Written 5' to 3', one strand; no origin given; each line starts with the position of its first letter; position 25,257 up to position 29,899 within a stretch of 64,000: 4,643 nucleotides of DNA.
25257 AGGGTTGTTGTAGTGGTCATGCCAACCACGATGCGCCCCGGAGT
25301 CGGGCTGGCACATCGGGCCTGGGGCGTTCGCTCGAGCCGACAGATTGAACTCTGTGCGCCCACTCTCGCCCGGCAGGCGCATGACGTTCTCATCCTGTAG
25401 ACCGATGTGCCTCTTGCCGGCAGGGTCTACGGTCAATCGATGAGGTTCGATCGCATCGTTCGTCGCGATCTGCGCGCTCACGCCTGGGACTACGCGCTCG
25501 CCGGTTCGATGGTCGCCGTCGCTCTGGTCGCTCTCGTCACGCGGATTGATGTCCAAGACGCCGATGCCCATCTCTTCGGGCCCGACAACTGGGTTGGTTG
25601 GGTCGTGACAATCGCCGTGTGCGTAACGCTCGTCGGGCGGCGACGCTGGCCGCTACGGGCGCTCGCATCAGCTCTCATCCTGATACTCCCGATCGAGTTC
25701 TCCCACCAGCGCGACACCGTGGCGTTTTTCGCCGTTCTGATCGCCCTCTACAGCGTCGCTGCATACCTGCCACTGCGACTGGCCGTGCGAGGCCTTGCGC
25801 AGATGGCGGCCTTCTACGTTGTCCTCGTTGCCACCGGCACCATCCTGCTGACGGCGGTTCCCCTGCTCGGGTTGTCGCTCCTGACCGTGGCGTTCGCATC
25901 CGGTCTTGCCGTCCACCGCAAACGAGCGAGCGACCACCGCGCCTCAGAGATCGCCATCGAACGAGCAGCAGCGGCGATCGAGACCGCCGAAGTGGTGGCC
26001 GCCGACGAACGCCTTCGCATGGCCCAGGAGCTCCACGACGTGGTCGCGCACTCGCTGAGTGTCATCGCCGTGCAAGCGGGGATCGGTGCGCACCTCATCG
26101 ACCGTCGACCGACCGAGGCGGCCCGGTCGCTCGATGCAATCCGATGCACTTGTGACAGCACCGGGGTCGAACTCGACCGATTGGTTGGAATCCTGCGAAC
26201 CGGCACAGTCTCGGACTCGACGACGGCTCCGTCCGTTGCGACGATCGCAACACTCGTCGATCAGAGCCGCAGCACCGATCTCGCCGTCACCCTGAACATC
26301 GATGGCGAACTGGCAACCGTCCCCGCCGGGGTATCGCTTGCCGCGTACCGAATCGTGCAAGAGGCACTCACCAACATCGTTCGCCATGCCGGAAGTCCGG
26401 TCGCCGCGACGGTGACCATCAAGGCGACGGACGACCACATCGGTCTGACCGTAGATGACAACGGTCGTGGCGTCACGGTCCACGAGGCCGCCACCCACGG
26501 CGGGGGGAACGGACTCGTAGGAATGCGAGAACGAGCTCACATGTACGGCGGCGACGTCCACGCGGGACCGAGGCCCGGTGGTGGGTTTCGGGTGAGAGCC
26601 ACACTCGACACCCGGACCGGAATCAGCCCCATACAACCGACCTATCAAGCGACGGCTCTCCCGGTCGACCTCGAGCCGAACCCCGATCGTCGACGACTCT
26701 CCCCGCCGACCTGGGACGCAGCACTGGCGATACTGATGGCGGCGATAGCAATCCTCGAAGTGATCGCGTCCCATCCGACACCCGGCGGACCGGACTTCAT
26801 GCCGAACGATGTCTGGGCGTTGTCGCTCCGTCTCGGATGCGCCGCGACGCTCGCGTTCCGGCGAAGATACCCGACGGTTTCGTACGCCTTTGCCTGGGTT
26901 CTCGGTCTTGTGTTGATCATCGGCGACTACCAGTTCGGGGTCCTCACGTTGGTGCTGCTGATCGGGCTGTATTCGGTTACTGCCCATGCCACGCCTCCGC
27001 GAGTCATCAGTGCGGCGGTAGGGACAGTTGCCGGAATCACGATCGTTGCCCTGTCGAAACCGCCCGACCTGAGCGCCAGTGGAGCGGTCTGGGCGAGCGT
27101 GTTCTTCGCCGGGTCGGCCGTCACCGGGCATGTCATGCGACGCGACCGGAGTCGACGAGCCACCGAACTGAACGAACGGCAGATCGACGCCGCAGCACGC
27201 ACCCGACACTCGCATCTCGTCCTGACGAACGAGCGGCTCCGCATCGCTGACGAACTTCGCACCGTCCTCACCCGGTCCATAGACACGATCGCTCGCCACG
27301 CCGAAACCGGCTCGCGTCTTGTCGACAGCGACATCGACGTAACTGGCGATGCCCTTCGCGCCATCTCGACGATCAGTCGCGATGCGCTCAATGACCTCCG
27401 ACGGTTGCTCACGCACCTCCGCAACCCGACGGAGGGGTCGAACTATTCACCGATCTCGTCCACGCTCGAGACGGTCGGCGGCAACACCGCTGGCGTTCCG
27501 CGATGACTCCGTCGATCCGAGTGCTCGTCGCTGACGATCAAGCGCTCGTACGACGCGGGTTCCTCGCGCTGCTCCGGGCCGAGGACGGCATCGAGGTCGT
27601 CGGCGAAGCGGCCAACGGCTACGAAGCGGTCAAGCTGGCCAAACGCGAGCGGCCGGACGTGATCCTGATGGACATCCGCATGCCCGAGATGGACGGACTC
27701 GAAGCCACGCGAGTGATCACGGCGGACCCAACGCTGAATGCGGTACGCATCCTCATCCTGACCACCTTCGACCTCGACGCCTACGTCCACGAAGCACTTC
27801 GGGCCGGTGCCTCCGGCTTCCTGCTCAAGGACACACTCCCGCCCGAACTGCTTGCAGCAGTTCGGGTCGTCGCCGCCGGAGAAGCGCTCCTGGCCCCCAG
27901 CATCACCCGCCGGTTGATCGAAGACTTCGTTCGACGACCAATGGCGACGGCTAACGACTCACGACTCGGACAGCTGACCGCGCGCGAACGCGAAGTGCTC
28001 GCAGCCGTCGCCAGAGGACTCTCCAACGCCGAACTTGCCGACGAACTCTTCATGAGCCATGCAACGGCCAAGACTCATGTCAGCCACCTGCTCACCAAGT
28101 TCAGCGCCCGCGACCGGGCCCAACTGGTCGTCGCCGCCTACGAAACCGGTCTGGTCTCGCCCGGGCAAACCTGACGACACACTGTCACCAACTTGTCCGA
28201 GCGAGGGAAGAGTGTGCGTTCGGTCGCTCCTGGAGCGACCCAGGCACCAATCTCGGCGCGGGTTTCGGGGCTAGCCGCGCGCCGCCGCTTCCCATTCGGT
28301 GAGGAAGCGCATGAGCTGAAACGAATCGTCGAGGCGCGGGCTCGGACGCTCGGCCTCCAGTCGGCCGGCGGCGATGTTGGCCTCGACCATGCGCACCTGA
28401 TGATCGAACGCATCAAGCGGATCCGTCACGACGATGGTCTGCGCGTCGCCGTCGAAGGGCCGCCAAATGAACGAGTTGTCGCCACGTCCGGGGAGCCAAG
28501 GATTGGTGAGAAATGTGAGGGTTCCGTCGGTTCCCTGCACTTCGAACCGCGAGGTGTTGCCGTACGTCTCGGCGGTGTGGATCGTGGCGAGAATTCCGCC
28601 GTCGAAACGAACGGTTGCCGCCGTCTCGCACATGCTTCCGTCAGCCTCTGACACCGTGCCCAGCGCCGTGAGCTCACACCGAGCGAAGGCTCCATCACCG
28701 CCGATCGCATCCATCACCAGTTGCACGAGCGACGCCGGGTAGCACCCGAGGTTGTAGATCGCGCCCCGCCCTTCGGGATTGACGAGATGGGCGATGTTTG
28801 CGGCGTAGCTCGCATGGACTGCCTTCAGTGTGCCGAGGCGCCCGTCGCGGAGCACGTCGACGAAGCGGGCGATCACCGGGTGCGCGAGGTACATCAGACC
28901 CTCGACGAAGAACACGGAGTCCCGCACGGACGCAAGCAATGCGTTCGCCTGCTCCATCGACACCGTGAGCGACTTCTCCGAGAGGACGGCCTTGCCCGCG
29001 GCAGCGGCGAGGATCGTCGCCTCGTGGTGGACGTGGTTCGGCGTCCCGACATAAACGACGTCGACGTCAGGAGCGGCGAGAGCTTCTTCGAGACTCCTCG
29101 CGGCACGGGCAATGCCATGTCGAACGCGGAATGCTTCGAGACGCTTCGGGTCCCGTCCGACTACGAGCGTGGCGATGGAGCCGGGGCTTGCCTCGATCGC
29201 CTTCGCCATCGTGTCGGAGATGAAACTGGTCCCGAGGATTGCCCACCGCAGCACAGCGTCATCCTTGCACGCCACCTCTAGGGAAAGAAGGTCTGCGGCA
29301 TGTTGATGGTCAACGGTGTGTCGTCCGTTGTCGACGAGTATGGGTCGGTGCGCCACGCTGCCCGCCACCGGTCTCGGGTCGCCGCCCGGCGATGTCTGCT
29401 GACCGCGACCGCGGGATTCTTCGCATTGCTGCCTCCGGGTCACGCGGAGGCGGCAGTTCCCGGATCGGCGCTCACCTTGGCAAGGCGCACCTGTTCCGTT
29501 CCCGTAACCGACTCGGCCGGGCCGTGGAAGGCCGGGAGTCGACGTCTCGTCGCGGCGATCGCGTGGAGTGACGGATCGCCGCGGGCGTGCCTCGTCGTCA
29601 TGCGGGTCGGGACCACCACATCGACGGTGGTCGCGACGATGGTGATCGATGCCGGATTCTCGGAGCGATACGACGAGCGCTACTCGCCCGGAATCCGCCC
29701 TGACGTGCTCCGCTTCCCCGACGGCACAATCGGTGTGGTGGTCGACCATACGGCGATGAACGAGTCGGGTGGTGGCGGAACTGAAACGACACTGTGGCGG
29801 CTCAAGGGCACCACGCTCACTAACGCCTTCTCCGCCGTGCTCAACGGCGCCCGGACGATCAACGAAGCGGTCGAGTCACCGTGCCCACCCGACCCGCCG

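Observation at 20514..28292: The 7.6-kb ABC-MFS-two-component block is flanked by ~87-nt direct repeats derived from the neighbouring gene's 3' end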

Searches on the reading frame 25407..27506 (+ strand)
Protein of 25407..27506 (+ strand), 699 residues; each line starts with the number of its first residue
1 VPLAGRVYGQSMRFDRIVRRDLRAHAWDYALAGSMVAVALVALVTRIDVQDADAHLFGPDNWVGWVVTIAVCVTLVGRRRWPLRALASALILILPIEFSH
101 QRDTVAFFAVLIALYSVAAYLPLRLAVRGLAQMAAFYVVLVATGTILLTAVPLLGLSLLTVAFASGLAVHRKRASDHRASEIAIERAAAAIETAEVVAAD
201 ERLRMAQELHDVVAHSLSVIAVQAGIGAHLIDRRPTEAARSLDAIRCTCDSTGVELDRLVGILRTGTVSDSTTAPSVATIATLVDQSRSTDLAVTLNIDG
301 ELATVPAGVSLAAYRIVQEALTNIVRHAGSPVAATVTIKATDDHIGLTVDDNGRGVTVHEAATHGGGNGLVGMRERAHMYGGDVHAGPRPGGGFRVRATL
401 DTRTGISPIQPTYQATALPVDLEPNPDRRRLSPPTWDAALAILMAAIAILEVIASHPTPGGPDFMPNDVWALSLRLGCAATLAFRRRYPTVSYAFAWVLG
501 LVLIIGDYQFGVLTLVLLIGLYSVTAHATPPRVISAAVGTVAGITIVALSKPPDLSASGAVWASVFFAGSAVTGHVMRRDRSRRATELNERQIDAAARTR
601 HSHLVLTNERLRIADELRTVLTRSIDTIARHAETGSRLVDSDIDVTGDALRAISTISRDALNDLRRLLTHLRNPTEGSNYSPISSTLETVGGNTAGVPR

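Call 7: search_protein_families(library=pfam, proteins=[window:25407-27506:+])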
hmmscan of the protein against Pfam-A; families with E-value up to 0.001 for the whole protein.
window:25407-27506:+ (699 aa): 4 families
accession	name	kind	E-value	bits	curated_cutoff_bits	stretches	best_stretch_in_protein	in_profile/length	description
PF07730.19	HisKA_3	-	5.1e-22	78.6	24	2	201-266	1-66/68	Histidine kinase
PF23539.1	DUF7134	-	6.6e-15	55.5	27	2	430-579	6-153/155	Domain of unknown function (DUF7134)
PF02518.31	HATPase_c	-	9.1e-15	55.5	26.4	1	310-402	3-109/111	Histidine kinase-, DNA gyrase B-, and HSP90-like ATPase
PF13581.12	HATPase_c_2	-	0.00033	21.1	27.4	1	316-368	35-91/127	Histidine kinase-like ATPase domain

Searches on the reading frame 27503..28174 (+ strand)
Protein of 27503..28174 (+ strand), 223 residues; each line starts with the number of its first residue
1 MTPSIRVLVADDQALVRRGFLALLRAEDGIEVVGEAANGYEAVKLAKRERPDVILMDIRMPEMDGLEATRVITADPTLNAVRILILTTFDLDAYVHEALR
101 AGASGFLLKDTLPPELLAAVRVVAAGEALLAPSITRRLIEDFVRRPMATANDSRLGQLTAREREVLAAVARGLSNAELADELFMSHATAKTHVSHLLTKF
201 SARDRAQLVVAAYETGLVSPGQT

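Call 7: search_protein_families(library=pfam, proteins=[window:27503-28174:+])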
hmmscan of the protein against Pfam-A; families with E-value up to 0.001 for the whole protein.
window:27503-28174:+ (223 aa): 3 families
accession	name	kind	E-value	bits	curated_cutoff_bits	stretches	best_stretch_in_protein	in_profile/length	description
PF00072.30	Response_reg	-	9.8e-28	97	30.2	1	7-121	1-111/111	Response regulator receiver domain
PF00196.25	GerE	-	3.8e-16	58.9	23.5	1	157-212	2-57/57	Bacterial regulatory proteins, luxR family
PF08281.18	Sigma70_r4_2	-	0.00079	19.5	25.7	0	154-195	7-49/54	Sigma-70, region 4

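Call 22: find_encoding_contigs(protein=window:27503-28174:+, flank=10000, max_places=10)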
Protein window:27503-28174:+ (223 aa): 7 contigs read that carry it; 7 places shown.
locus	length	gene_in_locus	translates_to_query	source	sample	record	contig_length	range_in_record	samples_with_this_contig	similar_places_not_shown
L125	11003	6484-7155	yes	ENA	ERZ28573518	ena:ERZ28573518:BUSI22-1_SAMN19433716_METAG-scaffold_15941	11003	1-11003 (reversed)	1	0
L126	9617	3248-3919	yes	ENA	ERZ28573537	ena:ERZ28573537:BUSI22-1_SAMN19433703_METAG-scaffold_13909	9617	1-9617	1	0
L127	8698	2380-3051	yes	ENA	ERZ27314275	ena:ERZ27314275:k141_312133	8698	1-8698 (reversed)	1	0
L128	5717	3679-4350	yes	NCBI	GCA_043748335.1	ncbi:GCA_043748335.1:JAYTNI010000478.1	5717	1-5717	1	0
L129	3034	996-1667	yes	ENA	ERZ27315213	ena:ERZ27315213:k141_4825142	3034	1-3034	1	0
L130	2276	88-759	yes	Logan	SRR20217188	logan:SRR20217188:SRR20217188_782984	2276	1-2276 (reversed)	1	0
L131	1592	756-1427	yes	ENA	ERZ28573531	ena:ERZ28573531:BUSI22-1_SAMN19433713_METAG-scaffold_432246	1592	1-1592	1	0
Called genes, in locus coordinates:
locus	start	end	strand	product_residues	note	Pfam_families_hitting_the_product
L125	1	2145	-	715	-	?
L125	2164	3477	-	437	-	PF05977:MFS_3, PF07690:MFS_1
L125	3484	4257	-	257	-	PF00005:ABC_tran, PF13304:AAA_21 (faint)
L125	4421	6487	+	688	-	PF23539:DUF7134 (weak), PF07730:HisKA_3, PF02518:HATPase_c, PF23539:DUF7134, PF07730:HisKA_3 (weak)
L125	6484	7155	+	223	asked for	PF00072:Response_reg, PF00196:GerE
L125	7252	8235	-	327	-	PF01408:GFO_IDH_MocA, PF22725:GFO_IDH_MocA_C3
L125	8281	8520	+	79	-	-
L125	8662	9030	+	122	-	-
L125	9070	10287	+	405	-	PF00378:ECH_1, PF16113:ECH_2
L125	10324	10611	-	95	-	-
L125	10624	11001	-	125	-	?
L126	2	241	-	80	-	?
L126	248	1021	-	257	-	PF00005:ABC_tran, PF13304:AAA_21 (faint)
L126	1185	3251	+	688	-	PF23539:DUF7134 (weak), PF07730:HisKA_3, PF02518:HATPase_c, PF23539:DUF7134, PF07730:HisKA_3 (weak)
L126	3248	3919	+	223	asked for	PF00072:Response_reg, PF00196:GerE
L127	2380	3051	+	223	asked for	PF00072:Response_reg, PF00196:GerE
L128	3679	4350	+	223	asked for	PF00072:Response_reg, PF00196:GerE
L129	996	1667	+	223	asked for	PF00072:Response_reg, PF00196:GerE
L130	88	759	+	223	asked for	PF00072:Response_reg, PF00196:GerE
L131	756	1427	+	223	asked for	PF00072:Response_reg, PF00196:GerE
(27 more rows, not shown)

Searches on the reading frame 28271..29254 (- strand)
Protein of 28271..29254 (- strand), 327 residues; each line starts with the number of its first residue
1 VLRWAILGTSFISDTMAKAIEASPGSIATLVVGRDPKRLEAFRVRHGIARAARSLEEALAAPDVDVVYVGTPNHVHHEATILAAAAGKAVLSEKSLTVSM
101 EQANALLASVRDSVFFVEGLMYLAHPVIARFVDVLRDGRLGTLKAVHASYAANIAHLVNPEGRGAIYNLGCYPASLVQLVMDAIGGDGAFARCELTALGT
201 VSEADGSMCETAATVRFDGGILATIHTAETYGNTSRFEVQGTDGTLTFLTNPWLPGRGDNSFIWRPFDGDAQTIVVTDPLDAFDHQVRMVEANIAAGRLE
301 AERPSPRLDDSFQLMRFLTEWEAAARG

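Call 11: find_related_loci(query=window:28274-29254:-, collection=genome_contigs, flank=10000)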
Query window:28274-29254:- (327 aa) in genome_contigs; peptide patterns used: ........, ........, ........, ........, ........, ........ (x = any residue, [..] = any of these).
182 stretches matched a pattern; 117 encode a relative of the query (tblastn E <= 1e-3); the best 80 are kept; 80 distinct loci.
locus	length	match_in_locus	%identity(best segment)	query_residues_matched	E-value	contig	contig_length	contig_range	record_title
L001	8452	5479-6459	91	1-327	0e+0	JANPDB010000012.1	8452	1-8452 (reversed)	MAG: Acidimicrobiia bacterium isolate VAR_78_metabat_424_sub VAR_78_k141_1163725, whole genome shotgun sequence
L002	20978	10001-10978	88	1-326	0e+0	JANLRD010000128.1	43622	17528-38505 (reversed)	MAG: Acidimicrobiia bacterium isolate OTE_38_concoct_320_sub OTE_38_k141_3617582, whole genome shotgun sequence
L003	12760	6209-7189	83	1-327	0e+0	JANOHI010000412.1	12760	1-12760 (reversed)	MAG: Acidimicrobiia bacterium isolate SOY_64_concoct_114 SOY_64_k141_4357751, whole genome shotgun sequence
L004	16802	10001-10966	85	1-322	0e+0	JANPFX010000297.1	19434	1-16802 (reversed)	MAG: Acidimicrobiia bacterium isolate VAR_69_metabat_87 VAR_69_k141_3099433, whole genome shotgun sequence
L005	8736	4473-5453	83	1-327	0e+0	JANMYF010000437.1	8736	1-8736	MAG: Acidimicrobiia bacterium isolate OTE_8_metabat_427 OTE_8_k141_3417239, whole genome shotgun sequence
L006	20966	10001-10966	73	1-322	2e-159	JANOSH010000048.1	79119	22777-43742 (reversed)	MAG: Actinomycetes bacterium isolate VAR_4_concoct_295 VAR_4_k141_377577, whole genome shotgun sequence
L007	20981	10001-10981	66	1-327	5e-145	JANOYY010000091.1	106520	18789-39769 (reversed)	MAG: Acidimicrobiia bacterium isolate VAR_79_metabat_578 VAR_79_k141_2737135, whole genome shotgun sequence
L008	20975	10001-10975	68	1-326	1e-142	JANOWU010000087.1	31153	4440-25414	MAG: Acidimicrobiia bacterium isolate VAR_35_metabat_344 VAR_35_k141_5519338, whole genome shotgun sequence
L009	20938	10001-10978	69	1-326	2e-140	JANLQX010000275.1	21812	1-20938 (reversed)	MAG: Actinomycetes bacterium isolate OTE_38_metabat_118 OTE_38_k141_2408999, whole genome shotgun sequence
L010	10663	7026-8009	66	1-324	4e-140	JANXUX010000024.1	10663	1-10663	MAG: Actinomycetes bacterium isolate 340R_metabat_22_sub 340R_k141_163209, whole genome shotgun sequence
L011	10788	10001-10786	79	1-262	3e-137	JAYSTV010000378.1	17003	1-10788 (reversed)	MAG: Acidimicrobiia bacterium isolate GFS_12523 GFS_12523_377, whole genome shotgun sequence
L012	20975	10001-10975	64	2-326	1e-129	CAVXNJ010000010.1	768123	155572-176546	MAG: uncultured Acidimicrobiales bacterium isolate MFD02832.bin.1.185 genome assembly, contig: contig_6439, whole genome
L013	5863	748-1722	56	2-326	8e-124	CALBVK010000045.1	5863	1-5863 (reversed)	MAG: uncultured Acidimicrobiales bacterium isolate B4_Bin_METABAT__42_1 genome assembly, contig: c_000000497121, whole g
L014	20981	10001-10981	59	1-326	1e-121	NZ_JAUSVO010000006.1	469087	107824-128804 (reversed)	Kaistia dalseonensis strain B6-8 Ga0480198_06, whole genome shotgun sequence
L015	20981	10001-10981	56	1-326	1e-120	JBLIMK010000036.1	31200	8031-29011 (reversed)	MAG: Verrucomicrobiales bacterium isolate 3300053785_91 Ga0535658_0002547, whole genome shotgun sequence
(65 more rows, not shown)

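Call 28: find_encoding_contigs(protein=window:28271-29254:-, flank=10000, max_places=10)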
Protein window:28271-29254:- (327 aa): 7 contigs read that carry it; 7 places shown.
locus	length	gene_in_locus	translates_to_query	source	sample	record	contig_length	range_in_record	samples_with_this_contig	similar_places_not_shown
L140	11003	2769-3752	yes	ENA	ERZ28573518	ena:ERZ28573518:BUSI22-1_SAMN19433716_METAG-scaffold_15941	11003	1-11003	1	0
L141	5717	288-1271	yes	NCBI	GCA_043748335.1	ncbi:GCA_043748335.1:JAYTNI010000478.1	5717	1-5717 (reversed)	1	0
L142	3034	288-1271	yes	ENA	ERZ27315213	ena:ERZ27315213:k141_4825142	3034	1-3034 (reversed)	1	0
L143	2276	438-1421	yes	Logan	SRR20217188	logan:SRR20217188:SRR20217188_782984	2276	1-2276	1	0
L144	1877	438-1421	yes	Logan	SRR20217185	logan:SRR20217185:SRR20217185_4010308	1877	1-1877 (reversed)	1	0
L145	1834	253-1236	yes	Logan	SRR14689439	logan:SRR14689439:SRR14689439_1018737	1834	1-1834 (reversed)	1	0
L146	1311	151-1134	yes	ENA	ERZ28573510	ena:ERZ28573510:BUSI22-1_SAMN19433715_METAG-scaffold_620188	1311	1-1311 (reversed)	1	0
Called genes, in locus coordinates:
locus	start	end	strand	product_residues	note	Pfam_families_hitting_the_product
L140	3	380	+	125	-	?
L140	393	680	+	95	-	-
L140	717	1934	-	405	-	PF00378:ECH_1, PF16113:ECH_2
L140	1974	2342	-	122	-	-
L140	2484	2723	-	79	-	-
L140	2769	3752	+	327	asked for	PF01408:GFO_IDH_MocA, PF22725:GFO_IDH_MocA_C3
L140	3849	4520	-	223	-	PF00072:Response_reg, PF00196:GerE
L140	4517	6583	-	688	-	PF23539:DUF7134 (weak), PF07730:HisKA_3, PF02518:HATPase_c, PF23539:DUF7134, PF07730:HisKA_3 (weak)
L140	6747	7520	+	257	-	PF00005:ABC_tran, PF13304:AAA_21 (faint)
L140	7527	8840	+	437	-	PF05977:MFS_3, PF07690:MFS_1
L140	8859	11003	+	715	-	?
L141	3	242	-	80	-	?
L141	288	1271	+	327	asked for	PF01408:GFO_IDH_MocA, PF22725:GFO_IDH_MocA_C3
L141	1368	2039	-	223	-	PF00072:Response_reg, PF00196:GerE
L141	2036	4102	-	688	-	PF23539:DUF7134 (weak), PF07730:HisKA_3, PF02518:HATPase_c, PF23539:DUF7134, PF07730:HisKA_3 (weak)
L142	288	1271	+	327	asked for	PF01408:GFO_IDH_MocA, PF22725:GFO_IDH_MocA_C3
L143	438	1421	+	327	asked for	PF01408:GFO_IDH_MocA, PF22725:GFO_IDH_MocA_C3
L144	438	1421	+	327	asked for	PF01408:GFO_IDH_MocA, PF22725:GFO_IDH_MocA_C3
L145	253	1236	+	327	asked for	PF01408:GFO_IDH_MocA, PF22725:GFO_IDH_MocA_C3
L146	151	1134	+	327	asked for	PF01408:GFO_IDH_MocA, PF22725:GFO_IDH_MocA_C3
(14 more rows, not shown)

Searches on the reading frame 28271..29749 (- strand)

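Call 7: search_protein_families(library=pfam, proteins=[window:28271-29749:-])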
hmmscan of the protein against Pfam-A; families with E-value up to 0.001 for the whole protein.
window:28271-29749:- (492 aa): 2 families
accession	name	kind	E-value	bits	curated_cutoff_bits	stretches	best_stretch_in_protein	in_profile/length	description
PF01408.29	GFO_IDH_MocA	-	3.9e-17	63.5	24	1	167-276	1-110/120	Oxidoreductase family, NAD-binding Rossmann fold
PF22725.1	GFO_IDH_MocA_C3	-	2.3e-10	41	27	1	298-411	6-123/124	GFO/IDH/MocA C-terminal domain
